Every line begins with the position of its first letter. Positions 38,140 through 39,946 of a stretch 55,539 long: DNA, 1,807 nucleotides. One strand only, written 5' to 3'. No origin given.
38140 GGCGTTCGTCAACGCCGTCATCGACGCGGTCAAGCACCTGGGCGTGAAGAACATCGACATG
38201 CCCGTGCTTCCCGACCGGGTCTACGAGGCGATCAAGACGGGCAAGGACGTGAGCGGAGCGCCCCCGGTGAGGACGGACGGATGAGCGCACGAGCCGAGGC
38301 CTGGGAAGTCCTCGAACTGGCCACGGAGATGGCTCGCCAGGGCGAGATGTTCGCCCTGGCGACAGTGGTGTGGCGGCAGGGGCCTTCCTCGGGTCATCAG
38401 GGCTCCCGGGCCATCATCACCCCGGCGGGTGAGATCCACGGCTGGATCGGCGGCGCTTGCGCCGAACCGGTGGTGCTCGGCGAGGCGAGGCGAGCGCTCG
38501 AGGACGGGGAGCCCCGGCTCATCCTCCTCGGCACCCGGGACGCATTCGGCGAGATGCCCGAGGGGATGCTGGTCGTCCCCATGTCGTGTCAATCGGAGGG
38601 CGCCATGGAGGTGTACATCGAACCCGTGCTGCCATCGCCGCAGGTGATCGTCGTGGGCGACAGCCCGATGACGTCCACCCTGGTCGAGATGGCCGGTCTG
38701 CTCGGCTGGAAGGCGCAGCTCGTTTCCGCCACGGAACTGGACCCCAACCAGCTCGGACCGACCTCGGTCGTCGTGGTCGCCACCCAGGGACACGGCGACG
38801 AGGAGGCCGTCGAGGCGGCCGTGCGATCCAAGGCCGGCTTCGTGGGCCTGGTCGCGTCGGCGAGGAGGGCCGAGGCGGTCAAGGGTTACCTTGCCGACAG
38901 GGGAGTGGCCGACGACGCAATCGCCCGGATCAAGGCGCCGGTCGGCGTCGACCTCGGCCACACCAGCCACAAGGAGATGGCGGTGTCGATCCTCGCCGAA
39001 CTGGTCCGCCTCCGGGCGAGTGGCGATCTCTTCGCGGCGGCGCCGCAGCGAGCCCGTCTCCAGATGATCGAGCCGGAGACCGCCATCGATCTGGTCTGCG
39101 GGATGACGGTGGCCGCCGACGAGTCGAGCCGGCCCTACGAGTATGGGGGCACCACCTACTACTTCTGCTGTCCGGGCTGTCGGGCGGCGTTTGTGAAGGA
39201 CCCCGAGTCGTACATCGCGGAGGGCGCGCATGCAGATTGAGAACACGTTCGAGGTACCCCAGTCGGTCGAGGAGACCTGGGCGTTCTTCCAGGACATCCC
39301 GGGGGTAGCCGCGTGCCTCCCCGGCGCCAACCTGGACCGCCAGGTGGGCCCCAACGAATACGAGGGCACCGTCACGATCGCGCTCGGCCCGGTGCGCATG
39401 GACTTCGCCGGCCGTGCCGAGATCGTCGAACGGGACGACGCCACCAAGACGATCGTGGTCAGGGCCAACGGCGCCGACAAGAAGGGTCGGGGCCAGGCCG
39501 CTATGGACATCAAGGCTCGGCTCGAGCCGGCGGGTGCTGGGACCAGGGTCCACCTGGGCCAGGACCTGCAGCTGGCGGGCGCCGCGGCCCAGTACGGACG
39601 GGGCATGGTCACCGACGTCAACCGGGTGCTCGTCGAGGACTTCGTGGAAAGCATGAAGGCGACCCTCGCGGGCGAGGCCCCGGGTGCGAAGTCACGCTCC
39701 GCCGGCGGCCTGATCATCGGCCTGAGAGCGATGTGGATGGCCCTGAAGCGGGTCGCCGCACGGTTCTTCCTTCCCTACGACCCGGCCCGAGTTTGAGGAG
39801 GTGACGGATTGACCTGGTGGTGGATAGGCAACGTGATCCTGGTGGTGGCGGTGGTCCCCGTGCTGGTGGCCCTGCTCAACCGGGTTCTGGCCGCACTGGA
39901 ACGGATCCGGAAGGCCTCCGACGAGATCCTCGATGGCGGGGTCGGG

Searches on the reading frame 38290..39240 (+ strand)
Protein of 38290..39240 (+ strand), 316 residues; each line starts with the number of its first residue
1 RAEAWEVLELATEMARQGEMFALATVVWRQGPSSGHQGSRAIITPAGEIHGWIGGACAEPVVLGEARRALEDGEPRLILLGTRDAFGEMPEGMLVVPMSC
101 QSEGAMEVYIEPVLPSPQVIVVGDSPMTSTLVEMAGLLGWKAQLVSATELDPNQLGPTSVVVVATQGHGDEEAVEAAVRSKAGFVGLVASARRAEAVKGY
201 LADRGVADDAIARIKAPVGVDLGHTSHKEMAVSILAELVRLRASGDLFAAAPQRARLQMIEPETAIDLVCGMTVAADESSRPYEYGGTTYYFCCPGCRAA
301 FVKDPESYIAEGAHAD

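Call 73: search_protein_families(library=pfam, proteins=[window:38290-39240:+], max_evalue=0.001)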
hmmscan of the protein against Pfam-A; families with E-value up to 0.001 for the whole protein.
window:38290-39240:+ (316 aa): 4 families
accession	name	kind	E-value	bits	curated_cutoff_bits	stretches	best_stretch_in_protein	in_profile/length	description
PF13478.12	XdhC_C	-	7.2e-23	81.9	29.7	1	119-238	1-125/125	XdhC Rossmann domain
PF02625.21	XdhC_CoxI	-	9.6e-18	64.3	24.3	1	15-78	2-65/68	XdhC and CoxI family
PF04945.19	YHS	-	1.6e-13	50.8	30.3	1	266-309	2-44/47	YHS domain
PF24273.1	TRASH_HVO_1752_C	-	4.6e-06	27.1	27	1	269-303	6-38/47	HVO_1752, C-terminal TRASH domain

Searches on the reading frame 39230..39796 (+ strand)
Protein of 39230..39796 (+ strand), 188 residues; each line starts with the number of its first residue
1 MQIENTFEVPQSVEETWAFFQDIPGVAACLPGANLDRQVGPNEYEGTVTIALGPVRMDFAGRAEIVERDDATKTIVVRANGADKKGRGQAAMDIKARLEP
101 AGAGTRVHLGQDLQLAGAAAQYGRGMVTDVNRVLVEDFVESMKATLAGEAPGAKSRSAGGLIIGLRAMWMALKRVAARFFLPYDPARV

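Call 3: search_protein_families(library=pfam, proteins=[window:39230-39796:+], max_evalue=10)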
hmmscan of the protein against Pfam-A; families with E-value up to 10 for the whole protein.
window:39230-39796:+ (188 aa): 3 families
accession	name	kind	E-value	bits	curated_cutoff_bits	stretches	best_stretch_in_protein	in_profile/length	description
PF06240.19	COXG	-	1e-16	61.3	22.2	1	7-146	3-139/140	Carbon monoxide dehydrogenase subunit G (CoxG)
PF10604.15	Polyketide_cyc2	-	1.2e-05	26.1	27.4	1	2-143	3-138/142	Polyketide cyclase / dehydrase and lipid transport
PF08327.17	AHSA1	-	0.22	12.2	22.1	1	57-119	45-100/125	Activator of Hsp90 ATPase homolog 1-like protein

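Call 4: search_protein_families(library=ncbifam, proteins=[window:39230-39796:+], max_evalue=10)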
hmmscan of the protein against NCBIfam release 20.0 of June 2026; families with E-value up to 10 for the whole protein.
window:39230-39796:+ (188 aa): 1 family
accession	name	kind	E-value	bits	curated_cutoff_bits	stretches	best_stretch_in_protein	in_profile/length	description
NF047960.1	TA_Rv0910_toxin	equivalog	0.062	13.3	100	1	6-142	7-135/141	type II toxin-antitoxin system Rv0910 family toxin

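Call 26: search_solved_structures(query=window:39230-39796:+, max_evalue=0.001, show_alignments=1)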
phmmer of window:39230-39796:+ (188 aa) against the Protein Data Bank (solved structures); distinct sequences matched with E-value up to 0.001: 3.
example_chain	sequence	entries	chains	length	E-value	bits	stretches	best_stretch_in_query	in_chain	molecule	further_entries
8uds_D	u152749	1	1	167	4.4e-27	98.4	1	1-159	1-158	Carbon monoxide dehydrogenase subunit G (CoxG) family protein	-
2ns9_A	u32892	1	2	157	2.5e-08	37.3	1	3-146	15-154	Hypothetical protein APE2225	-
2pcs_A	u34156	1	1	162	0.00059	23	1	6-148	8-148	Conserved protein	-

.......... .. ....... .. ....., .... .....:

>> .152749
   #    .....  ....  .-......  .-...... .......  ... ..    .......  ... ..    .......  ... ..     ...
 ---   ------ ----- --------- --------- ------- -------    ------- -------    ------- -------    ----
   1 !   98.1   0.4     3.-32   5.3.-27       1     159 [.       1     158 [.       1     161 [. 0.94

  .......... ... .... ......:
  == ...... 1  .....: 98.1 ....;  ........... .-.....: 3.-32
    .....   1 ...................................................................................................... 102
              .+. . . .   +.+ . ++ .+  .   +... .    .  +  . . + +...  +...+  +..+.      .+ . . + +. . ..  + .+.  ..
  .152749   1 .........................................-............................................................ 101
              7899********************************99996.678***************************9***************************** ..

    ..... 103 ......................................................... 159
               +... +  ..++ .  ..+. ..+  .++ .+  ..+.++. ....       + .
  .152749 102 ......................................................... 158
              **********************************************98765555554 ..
